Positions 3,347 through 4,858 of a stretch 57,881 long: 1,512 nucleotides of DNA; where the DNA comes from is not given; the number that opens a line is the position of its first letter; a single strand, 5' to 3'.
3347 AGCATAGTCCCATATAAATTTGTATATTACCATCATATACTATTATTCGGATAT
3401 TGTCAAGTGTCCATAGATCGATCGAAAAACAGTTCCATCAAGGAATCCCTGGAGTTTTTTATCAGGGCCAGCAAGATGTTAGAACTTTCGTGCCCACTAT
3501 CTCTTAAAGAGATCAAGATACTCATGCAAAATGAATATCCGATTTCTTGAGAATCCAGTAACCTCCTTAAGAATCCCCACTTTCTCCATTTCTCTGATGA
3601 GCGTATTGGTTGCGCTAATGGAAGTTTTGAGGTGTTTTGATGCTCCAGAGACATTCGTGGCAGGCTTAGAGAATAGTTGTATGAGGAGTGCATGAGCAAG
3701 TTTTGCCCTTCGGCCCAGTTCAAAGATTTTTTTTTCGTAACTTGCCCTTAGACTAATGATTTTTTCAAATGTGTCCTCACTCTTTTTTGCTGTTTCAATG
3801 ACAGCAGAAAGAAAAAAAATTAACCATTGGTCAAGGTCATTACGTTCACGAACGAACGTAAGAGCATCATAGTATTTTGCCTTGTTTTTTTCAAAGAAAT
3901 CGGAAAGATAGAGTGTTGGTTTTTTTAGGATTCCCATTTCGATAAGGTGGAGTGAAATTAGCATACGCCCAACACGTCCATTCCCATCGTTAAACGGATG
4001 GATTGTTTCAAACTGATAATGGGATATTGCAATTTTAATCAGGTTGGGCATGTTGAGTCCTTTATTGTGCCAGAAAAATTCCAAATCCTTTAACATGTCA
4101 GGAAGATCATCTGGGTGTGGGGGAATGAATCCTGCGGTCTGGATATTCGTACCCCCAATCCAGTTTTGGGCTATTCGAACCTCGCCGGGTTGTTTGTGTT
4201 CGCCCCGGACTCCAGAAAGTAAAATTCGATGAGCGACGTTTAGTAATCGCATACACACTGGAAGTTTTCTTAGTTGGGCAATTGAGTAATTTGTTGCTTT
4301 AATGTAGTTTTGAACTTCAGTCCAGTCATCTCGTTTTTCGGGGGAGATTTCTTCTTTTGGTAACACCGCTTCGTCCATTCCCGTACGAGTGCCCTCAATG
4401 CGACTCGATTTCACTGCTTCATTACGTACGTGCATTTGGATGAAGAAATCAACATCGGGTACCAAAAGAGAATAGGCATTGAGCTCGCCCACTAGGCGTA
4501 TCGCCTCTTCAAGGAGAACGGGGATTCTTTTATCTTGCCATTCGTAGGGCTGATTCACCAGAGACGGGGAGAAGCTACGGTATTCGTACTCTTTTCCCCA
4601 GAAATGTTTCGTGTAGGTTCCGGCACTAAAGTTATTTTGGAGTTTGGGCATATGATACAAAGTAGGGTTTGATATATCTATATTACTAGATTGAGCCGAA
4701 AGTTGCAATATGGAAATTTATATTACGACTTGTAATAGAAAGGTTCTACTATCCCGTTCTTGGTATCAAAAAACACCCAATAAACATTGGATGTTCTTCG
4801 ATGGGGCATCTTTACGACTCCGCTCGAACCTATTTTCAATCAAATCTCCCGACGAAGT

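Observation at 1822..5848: Six same-orientation junction repeats partition a low-GC array of TA/Fic modules (integron-like or serial-integration platform with non-canonical sites)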

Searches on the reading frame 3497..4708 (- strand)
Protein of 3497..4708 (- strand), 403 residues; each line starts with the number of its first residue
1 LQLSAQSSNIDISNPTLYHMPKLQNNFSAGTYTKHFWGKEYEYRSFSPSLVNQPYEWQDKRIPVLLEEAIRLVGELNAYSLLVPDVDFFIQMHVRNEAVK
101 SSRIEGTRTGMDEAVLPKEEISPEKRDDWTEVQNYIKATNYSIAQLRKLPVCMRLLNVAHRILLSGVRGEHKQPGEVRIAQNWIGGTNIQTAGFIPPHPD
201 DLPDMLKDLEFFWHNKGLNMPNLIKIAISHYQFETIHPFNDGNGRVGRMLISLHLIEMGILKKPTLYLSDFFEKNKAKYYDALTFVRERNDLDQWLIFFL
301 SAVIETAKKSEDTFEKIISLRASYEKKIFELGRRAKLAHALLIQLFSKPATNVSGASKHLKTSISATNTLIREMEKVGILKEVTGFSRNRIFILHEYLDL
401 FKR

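Call 9: search_protein_families(library=pfam, proteins=[window:3497-4708:-], max_evalue=0.01)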
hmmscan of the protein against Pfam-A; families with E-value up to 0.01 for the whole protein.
window:3497-4708:- (403 aa): 2 families
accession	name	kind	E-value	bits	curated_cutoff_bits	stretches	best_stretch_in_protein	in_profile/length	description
PF13784.11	Fic_N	-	1e-21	77.2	26.7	1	65-143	3-81/82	Fic/DOC family N-terminal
PF02661.23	Fic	-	1.2e-16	61.7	24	1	156-255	7-93/93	Fic/DOC family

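Call 10: search_protein_families(library=ncbifam, proteins=[window:3497-4708:-], max_evalue=0.01)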
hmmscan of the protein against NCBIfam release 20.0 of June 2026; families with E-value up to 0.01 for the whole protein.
window:3497-4708:- (403 aa): 2 families
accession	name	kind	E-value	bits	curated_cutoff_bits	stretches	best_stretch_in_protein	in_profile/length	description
NF046030.1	ProtAdlyltaseSoFic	equivalog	5.1e-45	154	550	1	71-402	33-356/361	protein adenylyltransferase Fic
TIGR02613.1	mob_myst_B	hypoth_equivalog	1.7e-05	24.8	124.4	1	174-261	69-146/186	mobile mystery protein B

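Call 15: find_encoding_contigs(protein=window:3497-4708:-, flank=10000, max_places=10)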
Protein window:3497-4708:- (403 aa): no gene with exactly this product is on record in the collection.

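Call 16: find_encoding_contigs(protein=window:3497-4651:-, flank=10000, max_places=10)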
Protein window:3497-4651:- (384 aa): 1 contig read that carries it; 1 place shown.
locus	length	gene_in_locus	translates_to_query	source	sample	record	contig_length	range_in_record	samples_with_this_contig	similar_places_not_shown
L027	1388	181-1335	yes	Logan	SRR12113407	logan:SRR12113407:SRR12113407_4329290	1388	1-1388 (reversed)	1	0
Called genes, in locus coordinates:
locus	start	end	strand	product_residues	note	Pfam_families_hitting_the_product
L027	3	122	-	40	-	?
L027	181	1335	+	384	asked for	PF13784:Fic_N, PF02661:Fic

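Call 62: find_homologous_proteins(query=window:3497-4651:-, max_evalue=1e-30)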
Query window:3497-4651:- (384 aa): 8000 proteins with E <= 1e-30 among 8000 candidates; the best 120 are listed.
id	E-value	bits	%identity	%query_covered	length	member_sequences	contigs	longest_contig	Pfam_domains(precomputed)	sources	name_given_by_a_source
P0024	4.7e-258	873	100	100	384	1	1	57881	PF13784.12,PF02661.24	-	-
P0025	2.1e-216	736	83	99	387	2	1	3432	PF13784.12,PF02661.24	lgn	-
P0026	4.5e-216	735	84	99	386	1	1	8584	PF13784.12,PF02661.24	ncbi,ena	-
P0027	6.1e-215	731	84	99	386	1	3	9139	PF13784.12,PF02661.24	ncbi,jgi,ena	-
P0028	2.2e-214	730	82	99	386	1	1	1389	PF13784.12,PF02661.24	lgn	-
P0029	1.1e-213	727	83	99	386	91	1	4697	PF13784.12,PF02661.24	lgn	-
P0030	5.1e-213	725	81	99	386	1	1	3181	PF13784.12,PF02661.24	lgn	-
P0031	1.0e-212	724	80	99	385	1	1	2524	PF13784.12,PF02661.24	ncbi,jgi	jgi:Fic family protein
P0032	1.1e-212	724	81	100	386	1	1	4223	PF13784.12,PF02661.24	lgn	-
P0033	1.2e-212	724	80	99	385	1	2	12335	PF13784.12,PF02661.24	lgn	-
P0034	1.6e-212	723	82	98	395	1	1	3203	PF13784.12,PF02661.24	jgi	-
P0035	8.8e-212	721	81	99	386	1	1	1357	PF13784.12,PF02661.24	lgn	-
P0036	1.5e-211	720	82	99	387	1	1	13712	PF13784.12,PF02661.24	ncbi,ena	-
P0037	2.2e-211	720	81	98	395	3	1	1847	PF13784.12,PF02661.24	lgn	-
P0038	5.2e-211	718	82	99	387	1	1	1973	PF13784.12,PF02661.24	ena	-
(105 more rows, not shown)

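Call 63: find_encoding_contigs(protein=P0026, flank=5000, max_places=3)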
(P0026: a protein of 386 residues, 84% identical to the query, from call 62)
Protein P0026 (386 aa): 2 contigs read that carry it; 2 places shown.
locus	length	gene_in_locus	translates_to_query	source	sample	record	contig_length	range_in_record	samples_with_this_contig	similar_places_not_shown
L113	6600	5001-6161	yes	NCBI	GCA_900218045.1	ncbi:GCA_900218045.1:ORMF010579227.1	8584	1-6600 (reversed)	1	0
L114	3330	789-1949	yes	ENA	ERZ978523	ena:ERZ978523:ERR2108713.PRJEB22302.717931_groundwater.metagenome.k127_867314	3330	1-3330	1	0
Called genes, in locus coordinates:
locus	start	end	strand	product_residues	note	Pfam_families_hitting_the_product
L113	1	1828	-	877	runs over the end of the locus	PF02739:5_3_exonuc_N, PF01367:5_3_exonuc, PF00476:DNA_pol_A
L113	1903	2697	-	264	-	PF01978:TrmB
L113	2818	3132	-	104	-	-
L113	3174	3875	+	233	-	-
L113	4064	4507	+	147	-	PF13248:Zn_ribbon_3 (faint), PF18912:DZR_2 (faint), PF12773:DZR, PF13240:Zn_Ribbon_1 (weak)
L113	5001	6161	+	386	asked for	PF13784:Fic_N, PF02661:Fic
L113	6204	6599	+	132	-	?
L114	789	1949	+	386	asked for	PF13784:Fic_N, PF02661:Fic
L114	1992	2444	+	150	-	PF00293:NUDIX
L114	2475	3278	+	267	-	-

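Call 64: find_encoding_contigs(protein=P0027, flank=5000, max_places=3)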
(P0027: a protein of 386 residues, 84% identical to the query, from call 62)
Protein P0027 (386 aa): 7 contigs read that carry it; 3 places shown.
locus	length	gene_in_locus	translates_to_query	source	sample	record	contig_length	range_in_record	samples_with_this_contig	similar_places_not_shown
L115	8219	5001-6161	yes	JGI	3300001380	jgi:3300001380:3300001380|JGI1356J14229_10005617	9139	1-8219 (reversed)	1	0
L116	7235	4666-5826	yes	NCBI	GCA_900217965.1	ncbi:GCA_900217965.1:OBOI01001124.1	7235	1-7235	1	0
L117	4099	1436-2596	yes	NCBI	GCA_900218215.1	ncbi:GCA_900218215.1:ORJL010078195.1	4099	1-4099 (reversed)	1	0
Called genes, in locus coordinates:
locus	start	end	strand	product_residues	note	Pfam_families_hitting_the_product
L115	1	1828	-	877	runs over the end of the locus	PF02739:5_3_exonuc_N, PF01367:5_3_exonuc, PF00476:DNA_pol_A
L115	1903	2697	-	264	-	-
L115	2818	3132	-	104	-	-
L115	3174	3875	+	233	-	-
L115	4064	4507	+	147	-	PF18912:DZR_2 (faint), PF12773:DZR, PF13240:Zn_Ribbon_1 (weak), PF13248:Zn_ribbon_3 (faint)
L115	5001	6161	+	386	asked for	PF13784:Fic_N, PF02661:Fic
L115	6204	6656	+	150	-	PF00293:NUDIX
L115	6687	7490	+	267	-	-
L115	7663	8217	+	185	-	?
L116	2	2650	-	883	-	?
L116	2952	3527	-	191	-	PF13482:RNase_H_2, PF10108:DNA_pol_B_exo2 (faint)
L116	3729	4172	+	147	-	PF17032:Zn_ribbon_15 (faint), PF18912:DZR_2 (faint), PF12773:DZR, PF13240:Zn_Ribbon_1 (weak), PF13248:Zn_ribbon_3 (faint)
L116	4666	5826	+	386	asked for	PF13784:Fic_N, PF02661:Fic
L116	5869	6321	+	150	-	PF00293:NUDIX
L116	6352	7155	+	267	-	-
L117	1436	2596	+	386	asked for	PF13784:Fic_N, PF02661:Fic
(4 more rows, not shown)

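Call 66: search_protein_families(library=padloc, proteins=[window:3497-4651:-], max_evalue=0.01)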
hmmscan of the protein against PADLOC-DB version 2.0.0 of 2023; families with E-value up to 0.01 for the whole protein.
window:3497-4651:- (384 aa): 8 families
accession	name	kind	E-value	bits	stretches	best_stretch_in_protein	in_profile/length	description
PDLC03963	SoFic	-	2.2e-109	364.2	1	23-383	5-359/361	-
PDLC04836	PDC-S04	-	9.2e-21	72.1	1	80-279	31-221/244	-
PDLC04837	PDC-S04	-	1.1e-18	65.4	1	82-270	33-211/234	-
PDLC04966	PDC-S24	-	1.3e-18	65.1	1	154-265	251-366/497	-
PDLC04840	PDC-S04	-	7.7e-17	59.8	1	73-239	11-177/227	-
PDLC04839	PDC-S04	-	3.4e-12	44.5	1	93-267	18-186/205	-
PDLC04838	PDC-S04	-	3.4e-05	21.7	1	164-240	92-166/209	-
PDLC04841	PDC-S04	-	0.0027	15.4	1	207-306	199-289/292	-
